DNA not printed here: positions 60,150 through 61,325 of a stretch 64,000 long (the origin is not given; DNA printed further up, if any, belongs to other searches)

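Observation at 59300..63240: lexA-rmuC-methyltransferase-ridA-membrane protein operon: RmuC nuclease paired with an unusual DNA amino-methyltransferase under presumptive SOS control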

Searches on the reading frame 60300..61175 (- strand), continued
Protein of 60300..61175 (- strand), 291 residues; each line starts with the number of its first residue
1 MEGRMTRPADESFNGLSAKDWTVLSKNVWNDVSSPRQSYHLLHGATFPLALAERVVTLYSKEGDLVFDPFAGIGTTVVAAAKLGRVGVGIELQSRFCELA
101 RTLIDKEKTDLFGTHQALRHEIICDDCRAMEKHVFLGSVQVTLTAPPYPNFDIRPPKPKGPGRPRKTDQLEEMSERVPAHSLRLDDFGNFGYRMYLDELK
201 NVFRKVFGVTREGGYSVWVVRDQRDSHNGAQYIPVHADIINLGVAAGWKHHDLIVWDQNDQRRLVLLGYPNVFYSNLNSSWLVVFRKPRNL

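Call 12: find_encoding_contigs(protein=P0008, flank=8000, max_places=3)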
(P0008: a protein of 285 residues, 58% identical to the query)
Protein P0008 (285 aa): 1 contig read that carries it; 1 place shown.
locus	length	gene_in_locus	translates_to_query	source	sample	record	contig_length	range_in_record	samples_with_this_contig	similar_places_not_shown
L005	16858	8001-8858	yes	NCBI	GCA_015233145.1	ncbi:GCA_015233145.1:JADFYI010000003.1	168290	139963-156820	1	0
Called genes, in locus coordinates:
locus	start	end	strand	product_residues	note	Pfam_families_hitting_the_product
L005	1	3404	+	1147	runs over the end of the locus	PF23381:Beta-prop_IFT122_1st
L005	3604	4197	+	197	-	PF00254:FKBP_C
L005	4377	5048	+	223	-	PF02683:DsbD_TM, PF13386:DsbD_2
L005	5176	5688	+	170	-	PF00578:AhpC-TSA, PF08534:Redoxin, PF00085:Thioredoxin (faint), PF13098:Thioredoxin_2 (weak), PF13905:Thioredoxin_8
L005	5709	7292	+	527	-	-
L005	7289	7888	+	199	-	PF01726:LexA_DNA_bind, PF00717:Peptidase_S24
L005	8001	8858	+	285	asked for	PF01555:N6_N4_Mtase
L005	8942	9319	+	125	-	PF01042:Ribonuc_L-PSP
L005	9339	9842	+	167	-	PF20221:DUF6580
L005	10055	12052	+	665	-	PF07715:Plug, PF00593:TonB_dep_Rec_b-barrel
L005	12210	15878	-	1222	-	PF02574:S-methyl_trans, PF00809:Pterin_bind, PF02607:B12-binding_2, PF02310:B12-binding, PF02965:Met_synt_B12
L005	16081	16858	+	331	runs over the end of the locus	PF03773:ArsP_1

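Call 16: find_related_loci(query=A1, collection=genome_contigs, flank=7000)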
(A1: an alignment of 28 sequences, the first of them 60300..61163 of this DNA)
Query A1 (287 aa) in genome_contigs; peptide patterns used: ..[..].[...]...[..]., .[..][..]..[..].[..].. (x = any residue, [..] = any of these).
132 stretches matched a pattern; 120 encode a relative of the query (tblastn E <= 1e-3); the best 80 are kept; 80 distinct loci.
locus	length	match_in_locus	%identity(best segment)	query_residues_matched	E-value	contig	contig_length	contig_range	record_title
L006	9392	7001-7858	81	1-286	3e-167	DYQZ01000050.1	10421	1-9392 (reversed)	MAG TPA_asm: Candidatus Omnitrophus sp. isolate SulCav_GS10_10_48_10 SulCav_GS10_10_11452_length_10421_cov_5_882308, who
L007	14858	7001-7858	79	1-286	2e-162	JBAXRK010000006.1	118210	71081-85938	MAG: Candidatus Omnitrophota bacterium isolate ELA581 MAG581_6, whole genome shotgun sequence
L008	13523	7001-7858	79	1-286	5e-162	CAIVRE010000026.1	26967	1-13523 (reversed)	MAG: Candidatus Omnitrophica bacterium isolate AM-lipid-02-D9_bin-0629 genome assembly, contig: bin-0629:26/34, whole ge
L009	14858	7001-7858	77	1-286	2e-161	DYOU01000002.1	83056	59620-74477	MAG TPA_asm: Candidatus Elulimicrobium sp. isolate SulCav_GS09_5_2_46_18 SulCav_GS09_5_180_length_83056_cov_9_694702, wh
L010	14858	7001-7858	78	1-286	3e-161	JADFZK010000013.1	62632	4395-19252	MAG: Candidatus Omnitrophota bacterium isolate nHGRbin18 nHGR_bin18_NODE_171_length_62632_cov_10.331959, whole genome sh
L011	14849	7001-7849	58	1-287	3e-115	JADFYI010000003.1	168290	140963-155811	MAG: Candidatus Omnitrophota bacterium isolate nDJH6bin28 nDJH6_bin28_NODE_33_length_168290_cov_14.374952, whole genome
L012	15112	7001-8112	52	1-284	1e-98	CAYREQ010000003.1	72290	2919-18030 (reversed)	MAG TPA_asm: uncultured Candidatus Saccharibacteria bacterium isolate SRP278252_co2_640 genome assembly, contig: NODE_55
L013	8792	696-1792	53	6-284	1e-96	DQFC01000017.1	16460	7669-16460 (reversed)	MAG TPA_asm: Candidatus Collierbacteria bacterium isolate UBA12020 contig_2611, whole genome shotgun sequence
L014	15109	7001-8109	49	2-284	9e-94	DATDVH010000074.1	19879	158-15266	MAG TPA_asm: Patescibacteria group bacterium isolate SMAG_U8079 k141_1268640, whole genome shotgun sequence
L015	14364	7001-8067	51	7-283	6e-92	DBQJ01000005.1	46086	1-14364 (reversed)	MAG TPA_asm: candidate division WWE3 bacterium UBA1397 UBA1397_contig_6540, whole genome shotgun sequence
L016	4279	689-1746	49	7-283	7e-91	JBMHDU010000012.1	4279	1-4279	MAG: Polaribacter sp. isolate xHP1_bin.162 c_000000000012, whole genome shotgun sequence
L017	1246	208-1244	49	9-283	4e-94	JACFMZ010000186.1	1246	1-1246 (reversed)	MAG: Bacteroidetes bacterium isolate BROCD011 NODE_38551_length_1246_cov_1.882452, whole genome shotgun sequence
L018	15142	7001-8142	50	9-283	1e-86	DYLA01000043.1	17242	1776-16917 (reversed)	MAG TPA_asm: Anaerolinea sp. isolate SulCav_AS07-7_2_61_27 SulCav_AS07_7_3301_length_17242_cov_17_354803, whole genome s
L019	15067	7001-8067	50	9-285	1e-86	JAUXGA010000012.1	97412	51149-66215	MAG: bacterium isolate CSMAG_2917 CSMAG_2917_k117_5534038_length_97412_cov_14.9971, whole genome shotgun sequence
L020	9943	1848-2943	48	7-284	7e-87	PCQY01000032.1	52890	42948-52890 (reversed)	MAG: candidate division WWE3 bacterium CG23_combo_of_CG06-09_8_20_14_all_40_14 CG23_scaffold_137_c, whole genome shotgun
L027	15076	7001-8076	48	7-282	9e-85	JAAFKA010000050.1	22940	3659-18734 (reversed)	MAG: Cytophagales bacterium isolate bin6.concoct.b1b2b5.025 WN_Cytophagales_1_scaffold_50, whole genome shotgun sequence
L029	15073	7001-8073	47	9-284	7e-84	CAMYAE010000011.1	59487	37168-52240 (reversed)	MAG TPA_asm: uncultured Bacteroidales bacterium isolate SRR17635465_bin.12_metaWRAP_v1.3_MAG genome assembly, contig: ER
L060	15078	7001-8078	48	9-284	2e-80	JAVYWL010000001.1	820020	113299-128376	MAG: Candidatus Bathyarchaeia archaeon isolate DRTY-2_202007_bins_32 DRTY-2_202007_bins_32_scaffold_1, whole genome shot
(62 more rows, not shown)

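Call 21: search_protein_families(library=pfam, proteins=[L006:6013-6831:+, L008:6068-6976:+, L012:7858-8979:+, L012:8984-10699:+, L060:7842-9029:+, L060:9026-10852:+, L029:4670-6430:+, L019:5233-6837:+, L027:5007-6884:+, L014:10720-11805:+], max_evalue=0.01)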
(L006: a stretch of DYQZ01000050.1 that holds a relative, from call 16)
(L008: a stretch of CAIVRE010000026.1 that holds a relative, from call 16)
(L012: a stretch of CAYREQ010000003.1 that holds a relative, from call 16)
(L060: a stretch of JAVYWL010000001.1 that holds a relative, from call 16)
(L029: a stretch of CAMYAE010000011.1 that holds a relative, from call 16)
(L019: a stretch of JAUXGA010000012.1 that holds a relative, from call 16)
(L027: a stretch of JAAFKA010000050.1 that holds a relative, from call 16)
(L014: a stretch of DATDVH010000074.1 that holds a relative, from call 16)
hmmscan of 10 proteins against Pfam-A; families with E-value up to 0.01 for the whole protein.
L006:6013-6831:+ (272 aa): 2 families
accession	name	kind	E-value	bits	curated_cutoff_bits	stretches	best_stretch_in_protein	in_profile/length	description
PF02498.22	Bro-N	-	1.9e-06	28.8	25.6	1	15-110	4-92/96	BRO family, N-terminal domain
PF18863.6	AbiJ_NTD4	-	0.0062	17.4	34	0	10-60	75-125/152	AbiJ N-terminal domain 4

L008:6068-6976:+ (302 aa): 1 family
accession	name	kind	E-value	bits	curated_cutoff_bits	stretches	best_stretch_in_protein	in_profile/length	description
PF14257.11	DUF4349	-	1.9e-52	178.1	27.7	1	83-294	1-213/213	Domain of unknown function (DUF4349)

L012:7858-8979:+ (373 aa): 5 families
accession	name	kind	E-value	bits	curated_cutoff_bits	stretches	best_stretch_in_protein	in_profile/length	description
PF01555.25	N6_N4_Mtase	-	6.1e-25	88.9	26.7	2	3-77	138-213/221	DNA methylase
PF01170.24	UPF0020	-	4.7e-09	36.7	22.3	1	44-71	27-54/197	RMKL-like, methyltransferase domain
PF02086.21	MethyltransfD12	-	3.2e-05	24.2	22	1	38-253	12-199/253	D12 class N6 adenine-specific DNA methyltransferase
PF08241.18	Methyltransf_11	-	0.00052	21.1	21.2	0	287-310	72-95/95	Methyltransferase domain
PF11599.14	AviRa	-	0.0057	16.6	25.7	0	203-247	135-179/232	RRNA methyltransferase AviRa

L012:8984-10699:+ (571 aa): 0 families

L060:7842-9029:+ (395 aa): 4 families
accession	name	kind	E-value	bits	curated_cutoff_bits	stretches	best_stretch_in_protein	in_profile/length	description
PF01555.25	N6_N4_Mtase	-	1.8e-23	84.1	26.7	2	15-80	148-213/221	DNA methylase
PF01170.24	UPF0020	-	6.4e-08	33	22.3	1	47-76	27-56/197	RMKL-like, methyltransferase domain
PF02086.21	MethyltransfD12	-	0.001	19.3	22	1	43-133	14-93/253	D12 class N6 adenine-specific DNA methyltransferase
PF02384.22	N6_Mtase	-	0.0034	17.2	20.4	0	37-68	34-66/311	N-6 DNA Methylase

L060:9026-10852:+ (608 aa): 0 families

L029:4670-6430:+ (586 aa): 2 families
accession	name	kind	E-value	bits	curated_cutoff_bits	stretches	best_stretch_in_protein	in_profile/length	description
PF13148.11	DUF3987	-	7.1e-63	213.4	27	1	178-513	3-363/364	Protein of unknown function (DUF3987)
PF08707.16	PriCT_2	-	4.2e-15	56.3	22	1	39-113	3-77/77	Primase C terminal 2 (PriCT-2)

L019:5233-6837:+ (534 aa): 1 family
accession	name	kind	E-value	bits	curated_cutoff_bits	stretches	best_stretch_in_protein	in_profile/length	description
PF00474.23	SSF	-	2.6e-94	316.8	22.8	1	37-429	1-406/406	Sodium:solute symporter family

L027:5007-6884:+ (625 aa): 0 families

L014:10720-11805:+ (361 aa): 10 families
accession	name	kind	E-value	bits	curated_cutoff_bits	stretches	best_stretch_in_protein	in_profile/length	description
PF13177.12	DNA_pol3_delta2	-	1.2e-39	136.4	27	1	18-178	4-159/161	DNA polymerase III, delta subunit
PF00004.35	AAA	-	1.1e-12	49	21.2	1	37-171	2-123/131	ATPase family associated with various cellular activities (AAA)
PF13401.12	AAA_22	-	9.3e-07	29.7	27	1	37-156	9-121/130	AAA domain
PF07728.20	AAA_5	-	1.1e-05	25.9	22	1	36-146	2-92/139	AAA domain (dynein-related subfamily)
PF13604.12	AAA_30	-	9e-05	22.7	27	1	37-150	22-118/191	AAA domain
PF12775.13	AAA_7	-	0.00044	20.3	25.8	0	20-58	19-58/181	P-loop containing dynein motor region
PF13479.12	AAA_24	-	0.00073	19.9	27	1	36-136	5-80/195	AAA domain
PF06068.19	TIP49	-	0.0016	18.1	23.8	0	123-157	277-310/347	TIP49 P-loop domain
PF05496.18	RuvB_N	-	0.0024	18.1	27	0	30-62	30-62/159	Holliday junction DNA helicase RuvB P-loop domain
PF13191.12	AAA_16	-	0.0055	17.6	32.6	0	33-69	24-60/167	AAA ATPase domain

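Call 22: search_protein_families(library=padloc, proteins=[window:60300-61163:-, L012:7858-8979:+, L012:8984-10699:+, L006:6013-6831:+, L008:6068-6976:+], max_evalue=0.01)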
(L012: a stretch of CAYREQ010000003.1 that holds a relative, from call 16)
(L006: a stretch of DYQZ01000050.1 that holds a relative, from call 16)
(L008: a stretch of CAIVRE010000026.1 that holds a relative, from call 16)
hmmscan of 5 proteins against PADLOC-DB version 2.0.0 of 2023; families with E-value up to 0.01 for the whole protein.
window:60300-61163:- (287 aa): 61 families (the best 25 are shown)
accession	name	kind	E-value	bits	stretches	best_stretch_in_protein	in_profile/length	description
PDLC03353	MTase_II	-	9.1e-43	144.7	2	12-107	163-257/260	Type II methyltransferase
PDLC03363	MTase_II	-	1.1e-25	88.6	1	9-270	26-278/294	Type II methyltransferase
PDLC03350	MTase_II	-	2.3e-23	81.1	2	17-101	214-296/312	Type II methyltransferase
PDLC03283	MTase_II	-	1.3e-22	78.5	2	23-102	190-273/352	Type II methyltransferase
PDLC03371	MTase_II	-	1.5e-21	75.1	1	19-106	170-258/260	Type II methyltransferase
PDLC03387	MTase_II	-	1.8e-19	68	1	32-101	207-276/289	Type II methyltransferase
PDLC03391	MTase_II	-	8.5e-16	55.6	1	6-283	106-379/381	Type II methyltransferase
PDLC03714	oMTase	-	1.3e-15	55.6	2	37-98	194-255/279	orphan methyltransferase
PDLC03299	MTase_II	-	6.8e-15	53.3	1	37-100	194-257/296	Type II methyltransferase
PDLC03259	MTase_II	-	1.6e-14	51.6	1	12-112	171-267/423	Type II methyltransferase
PDLC03351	MTase_II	-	1.7e-14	51.8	1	48-147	136-231/348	Type II methyltransferase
PDLC03246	MTase_II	-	4.2e-14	50.5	1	36-95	302-361/376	Type II methyltransferase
PDLC03260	MTase_II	-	5e-13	46.7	1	12-101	221-308/349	Type II methyltransferase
PDLC03216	MTase_II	-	1.8e-12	44.9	1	38-104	193-259/364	Type II methyltransferase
PDLC03238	MTase_II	-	7.6e-12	43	1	22-91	286-356/428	Type II methyltransferase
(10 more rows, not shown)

L012:7858-8979:+ (373 aa): 63 families (the best 25 are shown)
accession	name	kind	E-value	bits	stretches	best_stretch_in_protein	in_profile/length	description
PDLC03364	MTase_II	-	1e-54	184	1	13-370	25-377/380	Type II methyltransferase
PDLC03239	MTase_II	-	1.3e-43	147.4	1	12-342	57-399/442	Type II methyltransferase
PDLC03322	MTase_II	-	3e-40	136.4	1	16-271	32-302/446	Type II methyltransferase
PDLC03380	MTase_II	-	2.1e-35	120.7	1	18-341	29-368/393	Type II methyltransferase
PDLC03362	MTase_II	-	3e-35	119.9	2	13-264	36-293/438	Type II methyltransferase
PDLC03353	MTase_II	-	2.4e-31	107.2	2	211-341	6-111/260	Type II methyltransferase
PDLC03325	MTase_II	-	3.6e-27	93.2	2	9-90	56-136/426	Type II methyltransferase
PDLC03224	MTase_II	-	1.2e-22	78.5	1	16-253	63-317/481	Type II methyltransferase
PDLC03369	MTase_II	-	6.6e-22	75.9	1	14-275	108-398/532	Type II methyltransferase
PDLC03350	MTase_II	-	3.2e-20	70.8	2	26-77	234-285/312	Type II methyltransferase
PDLC03387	MTase_II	-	1.1e-17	62.2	2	25-87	213-275/289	Type II methyltransferase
PDLC03360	MTase_II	-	1.3e-17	62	1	49-251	68-278/441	Type II methyltransferase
PDLC03371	MTase_II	-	3e-17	61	2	22-77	187-242/260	Type II methyltransferase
PDLC03249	MTase_II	-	5.1e-17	59.9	2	40-118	133-211/541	Type II methyltransferase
PDLC03377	MTase_II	-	7.1e-17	59.2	1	11-280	86-369/504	Type II methyltransferase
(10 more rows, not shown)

L012:8984-10699:+ (571 aa): 1 family
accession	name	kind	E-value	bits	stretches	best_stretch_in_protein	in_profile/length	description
PDLC03439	REase_II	-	4e-42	142.6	2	3-264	5-276/602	Type II restriction enzyme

L006:6013-6831:+ (272 aa): 3 families
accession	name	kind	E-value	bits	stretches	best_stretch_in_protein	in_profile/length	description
PDLC04920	PDC-S13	-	1.2e-118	393.6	1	2-270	2-269/286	-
PDLC04841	PDC-S04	-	1.1e-30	105.3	1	5-109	7-111/292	-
PDLC05033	PDC-S51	-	0.0015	15.5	1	21-56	123-159/376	-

L008:6068-6976:+ (302 aa): 0 families

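Call 29: predict_structure(alignment_id=A1)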
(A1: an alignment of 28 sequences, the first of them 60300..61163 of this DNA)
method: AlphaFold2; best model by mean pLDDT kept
length: 287 residues; sequences in the alignment: 28
mean_pLDDT: 73.5   pTM: 0.76
mean pLDDT of the five models: 73.5, 73.3, 72.0, 71.4, 70.8
residues with pLDDT >= 90: 103; 70-90: 76; 50-70: 48; < 50: 60
segments of 3 or more residues with pLDDT < 50: 1-6, 23-30, 150-156, 158-175, 255-273
pLDDT, mean of each block of 10 residues (from residue 1): 50 71 47 62 79 91 93 91 93 90 65 83 95 96 71 42 31 55 85 95 97 85 63 92 89 45 30 64 85
secondary structure, 60 per line:
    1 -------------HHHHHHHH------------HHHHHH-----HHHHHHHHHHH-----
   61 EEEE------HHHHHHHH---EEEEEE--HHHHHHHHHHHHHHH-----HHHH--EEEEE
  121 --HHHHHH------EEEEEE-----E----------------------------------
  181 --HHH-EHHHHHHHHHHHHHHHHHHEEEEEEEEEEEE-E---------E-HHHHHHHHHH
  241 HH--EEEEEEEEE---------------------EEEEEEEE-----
elements in order: H14-21 H34-39 H45-55 E61-64 H71-78 E82-87 H90-104 H110-113 E116-120 H123-128 E135-140 H188-205 E206-217 H231-242 E245-253 E275-282
